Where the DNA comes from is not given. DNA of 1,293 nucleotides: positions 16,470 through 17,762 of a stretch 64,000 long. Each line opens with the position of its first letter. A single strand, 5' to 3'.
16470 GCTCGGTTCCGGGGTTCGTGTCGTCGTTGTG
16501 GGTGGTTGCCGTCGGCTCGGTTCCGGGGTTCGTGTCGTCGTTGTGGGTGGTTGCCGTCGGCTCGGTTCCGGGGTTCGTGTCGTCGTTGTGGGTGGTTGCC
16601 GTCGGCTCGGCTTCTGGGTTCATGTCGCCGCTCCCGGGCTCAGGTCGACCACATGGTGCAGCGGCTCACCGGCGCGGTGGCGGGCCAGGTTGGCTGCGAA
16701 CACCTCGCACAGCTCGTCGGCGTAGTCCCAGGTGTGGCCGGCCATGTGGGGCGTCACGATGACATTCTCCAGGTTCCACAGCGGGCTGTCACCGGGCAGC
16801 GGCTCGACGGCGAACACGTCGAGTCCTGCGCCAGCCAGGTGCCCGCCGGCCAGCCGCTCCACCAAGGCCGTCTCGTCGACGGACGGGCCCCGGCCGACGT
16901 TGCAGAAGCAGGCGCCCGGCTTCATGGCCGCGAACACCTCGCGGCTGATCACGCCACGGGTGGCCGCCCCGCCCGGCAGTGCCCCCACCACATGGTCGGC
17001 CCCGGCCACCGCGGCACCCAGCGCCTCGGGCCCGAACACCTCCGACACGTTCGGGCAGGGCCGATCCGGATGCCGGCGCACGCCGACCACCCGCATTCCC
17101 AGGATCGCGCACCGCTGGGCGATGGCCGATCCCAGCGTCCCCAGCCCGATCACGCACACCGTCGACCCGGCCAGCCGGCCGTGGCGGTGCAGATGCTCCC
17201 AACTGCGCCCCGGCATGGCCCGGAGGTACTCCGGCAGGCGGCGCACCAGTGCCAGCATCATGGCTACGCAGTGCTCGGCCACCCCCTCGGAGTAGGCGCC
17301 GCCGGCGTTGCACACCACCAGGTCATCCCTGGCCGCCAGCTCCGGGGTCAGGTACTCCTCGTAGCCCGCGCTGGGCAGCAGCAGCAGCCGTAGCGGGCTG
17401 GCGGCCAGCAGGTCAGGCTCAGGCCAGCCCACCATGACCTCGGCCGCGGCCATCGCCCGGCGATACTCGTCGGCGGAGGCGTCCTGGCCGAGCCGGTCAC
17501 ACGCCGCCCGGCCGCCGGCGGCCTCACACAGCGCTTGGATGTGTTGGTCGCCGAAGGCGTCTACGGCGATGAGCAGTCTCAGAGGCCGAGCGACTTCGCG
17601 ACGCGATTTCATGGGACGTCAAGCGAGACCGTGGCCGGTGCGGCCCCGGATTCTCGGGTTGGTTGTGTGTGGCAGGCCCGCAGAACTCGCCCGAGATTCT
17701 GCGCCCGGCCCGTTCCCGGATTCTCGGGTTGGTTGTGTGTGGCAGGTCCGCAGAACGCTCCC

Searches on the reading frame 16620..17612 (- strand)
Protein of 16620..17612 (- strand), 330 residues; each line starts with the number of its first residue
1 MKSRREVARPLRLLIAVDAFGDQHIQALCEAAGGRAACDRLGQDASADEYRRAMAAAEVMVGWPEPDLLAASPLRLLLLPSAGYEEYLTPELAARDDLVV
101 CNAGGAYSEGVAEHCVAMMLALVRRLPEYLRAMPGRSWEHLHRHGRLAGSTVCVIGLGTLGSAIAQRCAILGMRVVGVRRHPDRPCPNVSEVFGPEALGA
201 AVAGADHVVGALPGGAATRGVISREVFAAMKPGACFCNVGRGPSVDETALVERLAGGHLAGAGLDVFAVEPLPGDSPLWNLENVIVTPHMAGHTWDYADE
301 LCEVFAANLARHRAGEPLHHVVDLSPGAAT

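Call 16: search_protein_families(library=pfam, proteins=[window:16620-17612:-])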
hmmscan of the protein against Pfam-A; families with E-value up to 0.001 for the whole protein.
window:16620-17612:- (330 aa): 4 families
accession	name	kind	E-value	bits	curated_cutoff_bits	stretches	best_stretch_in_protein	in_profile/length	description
PF02826.25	2-Hacid_dh_C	-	4.9e-49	166.6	25.1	1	116-291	1-178/178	D-isomer specific 2-hydroxyacid dehydrogenase, NAD binding domain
PF03446.21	NAD_binding_2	-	3.1e-07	31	21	1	152-242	2-95/161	NAD binding domain of 6-phosphogluconate dehydrogenase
PF00389.36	2-Hacid_dh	-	1.8e-05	24.9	24.6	1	44-322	27-133/134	D-isomer specific 2-hydroxyacid dehydrogenase, catalytic domain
PF00670.27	AdoHcyase_NAD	-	0.00058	20.4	27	0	147-241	21-111/162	S-adenosyl-L-homocysteine hydrolase, NAD binding domain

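Call 17: find_related_loci(query=window:16620-17612:-, collection=genome_contigs, flank=10000)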
Query window:16620-17612:- (330 aa) in genome_contigs; peptide patterns used: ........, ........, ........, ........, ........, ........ (x = any residue, [..] = any of these).
114 stretches matched a pattern; 31 encode a relative of the query (tblastn E <= 1e-3); 31 distinct loci.
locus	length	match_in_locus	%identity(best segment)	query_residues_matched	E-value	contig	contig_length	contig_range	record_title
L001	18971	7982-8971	93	1-330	0e+0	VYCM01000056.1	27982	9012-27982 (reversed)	MAG: Acidimicrobiaceae bacterium isolate SB0675_bin_16 NODE_765_length_27982_cov_47.032263, whole genome shotgun sequenc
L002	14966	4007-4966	90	11-330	1e-179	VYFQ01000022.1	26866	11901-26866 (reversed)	MAG: Acidimicrobiaceae bacterium isolate SB0677_bin_3 NODE_638_length_26866_cov_59.986647, whole genome shotgun sequence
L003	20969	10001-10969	86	8-330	1e-167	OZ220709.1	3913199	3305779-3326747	MAG: Acidimicrobiales bacterium isolate 6b056a62-6b83-475f-8eea-6cb61c32e6fc genome assembly, chromosome: 1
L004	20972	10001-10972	83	2-325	2e-166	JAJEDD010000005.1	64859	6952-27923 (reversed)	MAG: Acidimicrobiia bacterium isolate jk18xAbins.52 k141_178406, whole genome shotgun sequence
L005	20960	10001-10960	82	10-329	7e-165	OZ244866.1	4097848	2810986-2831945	MAG: Candidatus Aldehydirespirator sp. isolate 5d9a7b39-b96f-476b-9b06-807c01473320 genome assembly, chromosome: 1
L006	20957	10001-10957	84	11-329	8e-163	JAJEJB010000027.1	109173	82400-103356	MAG: Acidimicrobiia bacterium isolate p16x63bins.58 k141_1012089, whole genome shotgun sequence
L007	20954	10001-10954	80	12-329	2e-162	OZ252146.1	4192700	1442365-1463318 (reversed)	MAG: Candidatus Aldehydirespirator sp. isolate fd067d44-95a4-4330-b63d-26ca3bb23c52 genome assembly, chromosome: 1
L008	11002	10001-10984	83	1-328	3e-162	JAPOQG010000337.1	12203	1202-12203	MAG: Acidimicrobiaceae bacterium isolate APA_bin_7 c_000000231153, whole genome shotgun sequence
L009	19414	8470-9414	84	15-330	4e-161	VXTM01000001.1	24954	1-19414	MAG: Acidimicrobiaceae bacterium isolate SB0665_bin_5 NODE_1004_length_24954_cov_55.024378, whole genome shotgun sequenc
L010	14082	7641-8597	82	11-330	1e-160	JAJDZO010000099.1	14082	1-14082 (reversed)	MAG: Acidimicrobiia bacterium isolate jk18x40bins.8 k141_191294, whole genome shotgun sequence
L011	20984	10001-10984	83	1-325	2e-160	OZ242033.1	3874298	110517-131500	MAG: Candidatus Aldehydirespirator sp. isolate 1ca34421-b87b-4a0f-9797-154be5b25c54 genome assembly, chromosome: 1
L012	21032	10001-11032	79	5-325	9e-160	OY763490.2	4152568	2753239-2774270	MAG: Acidimicrobiales bacterium isolate e420a23f-e807-4b73-8760-6b68b197cd4b genome assembly, chromosome: 1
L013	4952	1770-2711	78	12-325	2e-161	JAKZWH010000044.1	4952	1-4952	MAG: Acidimicrobiales bacterium isolate Langseth_MAG_00132 Langseth_MAG_00132_000000000044, whole genome shotgun sequenc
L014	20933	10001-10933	83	15-325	5e-157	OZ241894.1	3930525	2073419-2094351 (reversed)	MAG: Candidatus Aldehydirespirator sp. isolate 59d5e5b9-c534-4d11-b37b-78d6acc4b690 genome assembly, chromosome: 1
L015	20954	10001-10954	79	8-325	1e-156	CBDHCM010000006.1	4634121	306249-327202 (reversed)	MAG: Candidatus Aldehydirespirator sp. isolate 36171f10-6b1c-407a-8267-17b84cd7c53a genome assembly, contig: chromosome_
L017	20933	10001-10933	82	15-325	2e-153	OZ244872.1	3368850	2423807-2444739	MAG: Candidatus Aldehydirespirator sp. isolate 389653a7-0111-4ae2-a933-d032a7ae712c genome assembly, chromosome: 1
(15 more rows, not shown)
